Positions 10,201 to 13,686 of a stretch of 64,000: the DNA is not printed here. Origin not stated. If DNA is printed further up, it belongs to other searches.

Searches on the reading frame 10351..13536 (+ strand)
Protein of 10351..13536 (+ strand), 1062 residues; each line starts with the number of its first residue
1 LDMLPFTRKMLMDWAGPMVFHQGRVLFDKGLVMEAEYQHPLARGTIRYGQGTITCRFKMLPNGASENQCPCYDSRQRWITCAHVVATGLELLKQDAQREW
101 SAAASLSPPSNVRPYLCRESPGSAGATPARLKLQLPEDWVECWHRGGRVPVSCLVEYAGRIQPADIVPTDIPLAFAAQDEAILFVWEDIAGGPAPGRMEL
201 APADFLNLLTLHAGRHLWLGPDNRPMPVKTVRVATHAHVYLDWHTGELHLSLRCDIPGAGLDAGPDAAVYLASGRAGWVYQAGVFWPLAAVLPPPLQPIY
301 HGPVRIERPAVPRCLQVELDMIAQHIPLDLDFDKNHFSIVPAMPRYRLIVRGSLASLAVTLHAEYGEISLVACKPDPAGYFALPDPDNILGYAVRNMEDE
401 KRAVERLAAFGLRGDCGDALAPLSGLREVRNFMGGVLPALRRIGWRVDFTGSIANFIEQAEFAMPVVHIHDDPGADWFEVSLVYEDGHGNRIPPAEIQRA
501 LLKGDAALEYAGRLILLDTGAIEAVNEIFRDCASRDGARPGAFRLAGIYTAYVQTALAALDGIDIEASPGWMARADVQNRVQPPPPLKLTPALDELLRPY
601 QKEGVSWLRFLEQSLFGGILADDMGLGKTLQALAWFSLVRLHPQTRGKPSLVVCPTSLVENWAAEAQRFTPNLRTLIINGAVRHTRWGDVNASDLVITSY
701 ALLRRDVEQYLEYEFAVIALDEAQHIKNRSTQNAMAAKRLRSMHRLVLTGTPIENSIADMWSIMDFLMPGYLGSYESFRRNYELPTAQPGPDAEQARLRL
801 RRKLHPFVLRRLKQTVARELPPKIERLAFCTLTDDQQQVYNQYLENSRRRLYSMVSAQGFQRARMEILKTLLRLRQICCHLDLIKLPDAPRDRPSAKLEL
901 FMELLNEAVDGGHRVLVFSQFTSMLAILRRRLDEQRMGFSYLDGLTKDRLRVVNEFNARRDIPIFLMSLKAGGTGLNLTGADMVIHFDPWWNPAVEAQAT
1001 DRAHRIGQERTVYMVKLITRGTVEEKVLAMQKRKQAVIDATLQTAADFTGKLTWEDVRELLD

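Call 51: search_protein_families(library=pfam, proteins=[window:10351-13536:+], max_evalue=0.00001)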
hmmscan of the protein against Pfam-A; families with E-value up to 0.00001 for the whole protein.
window:10351-13536:+ (1062 aa): 3 families
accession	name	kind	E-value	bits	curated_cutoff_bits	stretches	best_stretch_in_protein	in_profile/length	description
PF00176.29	SNF2-rel_dom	-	2.5e-71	240.6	24.9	1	600-882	1-289/290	SNF2-related domain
PF00271.37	Helicase_C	-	2.9e-21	76.2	23.5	1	897-1007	2-110/110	Helicase conserved C-terminal domain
PF04851.21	ResIII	-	2.3e-09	37.8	22.5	1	597-753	4-163/164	Type III restriction enzyme, res subunit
